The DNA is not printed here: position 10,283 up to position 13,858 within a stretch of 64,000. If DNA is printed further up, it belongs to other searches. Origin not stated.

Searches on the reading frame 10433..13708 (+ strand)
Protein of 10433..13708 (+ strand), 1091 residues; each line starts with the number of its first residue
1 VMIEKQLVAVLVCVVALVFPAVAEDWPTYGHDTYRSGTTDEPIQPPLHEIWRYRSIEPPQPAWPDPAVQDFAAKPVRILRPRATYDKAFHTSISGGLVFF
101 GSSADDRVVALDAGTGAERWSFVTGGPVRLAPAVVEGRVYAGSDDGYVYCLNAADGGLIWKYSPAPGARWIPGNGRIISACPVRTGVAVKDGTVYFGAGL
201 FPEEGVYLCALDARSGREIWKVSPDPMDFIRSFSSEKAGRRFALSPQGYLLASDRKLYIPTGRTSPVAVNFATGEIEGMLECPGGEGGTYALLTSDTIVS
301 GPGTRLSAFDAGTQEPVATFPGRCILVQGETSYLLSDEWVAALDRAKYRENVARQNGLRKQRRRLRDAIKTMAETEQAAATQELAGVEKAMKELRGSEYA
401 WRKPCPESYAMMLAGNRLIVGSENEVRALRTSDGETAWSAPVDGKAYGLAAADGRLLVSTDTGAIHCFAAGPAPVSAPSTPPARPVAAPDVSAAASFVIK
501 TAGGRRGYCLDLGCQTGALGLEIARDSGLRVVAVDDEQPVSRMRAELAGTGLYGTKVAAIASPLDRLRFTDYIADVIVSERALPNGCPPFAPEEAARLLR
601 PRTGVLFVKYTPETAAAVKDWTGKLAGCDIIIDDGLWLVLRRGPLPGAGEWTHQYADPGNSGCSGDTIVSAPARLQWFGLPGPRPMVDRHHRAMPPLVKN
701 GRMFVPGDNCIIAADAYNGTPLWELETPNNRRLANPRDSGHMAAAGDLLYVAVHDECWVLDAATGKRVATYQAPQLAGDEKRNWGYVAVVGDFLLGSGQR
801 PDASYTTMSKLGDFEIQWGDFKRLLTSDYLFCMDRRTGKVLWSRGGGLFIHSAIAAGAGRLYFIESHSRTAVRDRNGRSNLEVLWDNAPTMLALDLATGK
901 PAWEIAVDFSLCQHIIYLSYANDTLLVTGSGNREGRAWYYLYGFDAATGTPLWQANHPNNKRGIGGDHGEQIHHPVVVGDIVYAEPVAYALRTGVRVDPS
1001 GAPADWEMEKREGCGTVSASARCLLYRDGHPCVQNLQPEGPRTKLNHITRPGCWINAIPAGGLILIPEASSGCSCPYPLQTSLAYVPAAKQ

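Call 85: search_protein_families(library=pfam, proteins=[window:10433-13708:+], max_evalue=0.00001)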
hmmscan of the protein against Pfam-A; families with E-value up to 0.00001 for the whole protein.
window:10433-13708:+ (1091 aa): 3 families
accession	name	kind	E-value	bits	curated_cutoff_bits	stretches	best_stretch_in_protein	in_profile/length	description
PF13360.13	PQQ_2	-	1.1e-37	130.3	27.6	1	91-279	30-193/233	Outer membrane protein assembly factor BamB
PF01011.28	PQQ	-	4.8e-15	55.7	26.7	0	95-122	56-83/595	Glucose/ethanol/alcohol dehydrogenase, beta-propeller domain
PF13570.13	Beta-prop_ACSF4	-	4.6e-13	49.7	133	1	94-163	60-130/329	Beta-alanine-activating enzyme, beta-propeller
